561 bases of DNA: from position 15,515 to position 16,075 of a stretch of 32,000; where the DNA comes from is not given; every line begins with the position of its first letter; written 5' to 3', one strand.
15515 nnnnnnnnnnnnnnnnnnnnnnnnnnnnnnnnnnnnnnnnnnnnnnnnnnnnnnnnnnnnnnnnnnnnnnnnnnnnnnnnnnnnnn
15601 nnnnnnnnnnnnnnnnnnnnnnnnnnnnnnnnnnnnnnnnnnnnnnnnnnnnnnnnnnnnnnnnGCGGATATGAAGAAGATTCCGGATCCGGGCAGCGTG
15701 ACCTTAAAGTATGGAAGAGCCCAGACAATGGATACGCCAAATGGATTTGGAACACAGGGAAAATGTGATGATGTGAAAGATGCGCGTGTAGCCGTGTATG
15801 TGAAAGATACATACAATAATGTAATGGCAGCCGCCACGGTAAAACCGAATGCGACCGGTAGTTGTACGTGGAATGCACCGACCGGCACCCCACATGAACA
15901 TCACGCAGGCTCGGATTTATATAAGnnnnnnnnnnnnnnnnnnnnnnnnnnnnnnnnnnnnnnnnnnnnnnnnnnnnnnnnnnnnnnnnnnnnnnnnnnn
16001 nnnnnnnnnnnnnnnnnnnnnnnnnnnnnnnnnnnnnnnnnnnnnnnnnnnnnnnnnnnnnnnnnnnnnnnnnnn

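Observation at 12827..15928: Bacteriocin-immunity-type transporter operon ending in a small secreted two-cysteine protein: candidate Sec-dependent bacteriocin under peptide quorum-sensing control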

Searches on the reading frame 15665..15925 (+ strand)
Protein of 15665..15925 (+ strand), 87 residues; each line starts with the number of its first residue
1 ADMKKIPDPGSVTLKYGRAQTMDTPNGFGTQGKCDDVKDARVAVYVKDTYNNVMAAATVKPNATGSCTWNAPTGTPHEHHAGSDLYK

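Call 39: predict_structure(alignment_id=A4)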
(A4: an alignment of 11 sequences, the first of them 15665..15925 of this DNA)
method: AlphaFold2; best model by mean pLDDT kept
length: 87 residues; sequences in the alignment: 11
mean_pLDDT: 94.6   pTM: 0.83
mean pLDDT of the five models: 94.6, 94.4, 93.0, 76.8, 71.8
residues with pLDDT >= 90: 76; 70-90: 10; 50-70: 1; < 50: 0
segments of 3 or more residues with pLDDT < 50: none
pLDDT, mean of each block of 10 residues (from residue 1): 89 97 95 95 97 97 97 93 91
secondary structure, 60 per line:
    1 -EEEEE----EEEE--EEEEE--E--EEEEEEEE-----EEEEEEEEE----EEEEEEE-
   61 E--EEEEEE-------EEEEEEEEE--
elements in order: E2-6 E11-14 E17-21 E27-34 E40-48 E53-59 E64-69 E77-85

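Call 41: fold_search(model_id=the predicted structure, library=pdb)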
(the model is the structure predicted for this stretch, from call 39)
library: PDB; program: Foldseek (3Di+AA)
matches with E <= 10: 1331; with E <= 0.001: 0
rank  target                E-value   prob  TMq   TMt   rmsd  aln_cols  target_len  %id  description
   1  5urk                  8.5e-03  0.99  0.50  0.04   8.9       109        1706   11  Crystal structure of human BRR2 in complex with T-3935799 (released 2017-07-19)
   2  7bdj_B                1.4e-02  0.98  0.46  0.04   9.7       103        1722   13  Human Brr2 Helicase Region in complex with C-tail deleted Jab1 and mant-ATPgammaS (released 2021-06-09)
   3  4e2g_D                1.6e-02  0.60  0.26  0.21  10.1        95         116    9  Crystal structure of Cupin fold protein Sthe2323 from Sphaerobacter thermophilus (released 2012-03-21)
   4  4e2g_B                2.5e-02  0.51  0.25  0.21   9.7        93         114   11  Crystal structure of Cupin fold protein Sthe2323 from Sphaerobacter thermophilus (released 2012-03-21)
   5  5urj                  3.4e-02  0.99  0.50  0.04   3.9        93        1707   13  Crystal structure of human BRR2 in complex with T-3905516 (released 2017-07-19)
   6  6mvh_A                4.1e-02  0.97  0.46  0.08  11.4       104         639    8  Crystal structure of FMN-binding beta-glucuronidase from Roseburia hominis (released 2019-01-30)
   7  4ruw                  4.3e-02  1.00  0.62  0.17   4.8       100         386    9  The crystal structure of endonuclease/exonuclease/phosphatase from Beutenbergia cavernae DSM 12333 (released 2014-12-24)
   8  4e2g_A                4.3e-02  0.51  0.26  0.21  14.3        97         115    6  Crystal structure of Cupin fold protein Sthe2323 from Sphaerobacter thermophilus (released 2012-03-21)
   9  4e2g_C                4.6e-02  0.35  0.25  0.19   9.7        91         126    9  Crystal structure of Cupin fold protein Sthe2323 from Sphaerobacter thermophilus (released 2012-03-21)
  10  3hn3_D                4.8e-02  1.00  0.51  0.10   3.8        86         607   12  Human beta-glucuronidase at 1.7 A resolution (released 2009-12-01)
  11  8bce_B                4.8e-02  0.99  0.51  0.04   4.5       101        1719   12  Human Brr2 Helicase Region in complex with C-tail deleted Jab1 and compound 76 (released 2023-03-08)
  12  3hn3_A                5.9e-02  1.00  0.50  0.09   3.7        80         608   11  Human beta-glucuronidase at 1.7 A resolution (released 2009-12-01)
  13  3hn3_B                5.9e-02  1.00  0.52  0.10   3.8        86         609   12  Human beta-glucuronidase at 1.7 A resolution (released 2009-12-01)
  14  8bc8_B                5.9e-02  0.93  0.49  0.04   9.3       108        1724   11  Human Brr2 Helicase Region in complex with C-tail deleted Jab1 and compound 18 (released 2023-03-08)
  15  8dhv_B                6.2e-02  0.99  0.49  0.10   3.8        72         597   18  Treponema lecithinolyticum beta-glucuronidase (released 2023-05-17)
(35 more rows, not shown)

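Call 88: fold_search(model_id=the predicted structure, library=viral)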
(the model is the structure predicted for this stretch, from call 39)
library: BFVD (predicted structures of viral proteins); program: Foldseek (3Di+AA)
matches with E <= 10: 1174; with E <= 0.001: 0
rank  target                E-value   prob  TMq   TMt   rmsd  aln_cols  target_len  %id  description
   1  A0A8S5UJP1            1.2e-02  0.98  0.42  0.09   7.7        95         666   13  Uncharacterized protein [Podoviridae sp. ct9A73]
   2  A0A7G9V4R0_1          1.3e-02  0.99  0.42  0.07   6.1        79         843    9  (no name in the UniProt tables at hand)
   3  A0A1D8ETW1            1.9e-02  0.99  0.42  0.36   5.1        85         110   18  Uncharacterized protein [Propionibacterium phage E1]
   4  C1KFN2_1              2.2e-02  0.98  0.42  0.06   6.1        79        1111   10  Putative tail fibre protein [Lactobacillus phage Lb338-1]
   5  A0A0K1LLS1            2.4e-02  0.99  0.43  0.34   4.8        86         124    8  Uncharacterized protein [Caulobacter phage Sansa]
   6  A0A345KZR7            2.4e-02  0.97  0.45  0.31   6.8       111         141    8  Uncharacterized protein [Microbacterium phage Papafritta]
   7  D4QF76                2.7e-02  0.98  0.44  0.23  12.5        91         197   14  Uncharacterized protein [Aeropyrum pernix bacilliform virus 1 (isolate -/Japan/Tanaka/2005)]
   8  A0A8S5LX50            2.7e-02  0.95  0.42  0.17   9.3       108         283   11  Uncharacterized protein [Siphoviridae sp. ct3pR10]
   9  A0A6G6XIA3            2.7e-02  0.66  0.30  0.04  12.0       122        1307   14  (no name in the UniProt tables at hand)
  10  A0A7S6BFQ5            2.8e-02  0.80  0.34  0.11  12.6        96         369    8  Uncharacterized protein [Arthrobacter phage Jinkies]
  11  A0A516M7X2            3.0e-02  0.80  0.36  0.24  14.0       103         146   14  (no name in the UniProt tables at hand)
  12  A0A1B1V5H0            3.8e-02  0.97  0.46  0.18   7.8        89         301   13  Ubiquitin-like protein [Malacosoma sp. alphabaculovirus]
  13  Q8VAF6                4.7e-02  0.77  0.37  0.16   7.3       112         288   10  Wsv464 [White spot syndrome virus (isolate Shrimp/China/Tongan/1996)]
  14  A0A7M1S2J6            4.7e-02  0.35  0.26  0.04  13.4       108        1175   13  Right handed beta helix domain-containing protein [uncultured phage cr126_1]
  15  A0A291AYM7            5.5e-02  0.57  0.31  0.06  14.3       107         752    7  Putative structural protein [Shigella phage Sd1]
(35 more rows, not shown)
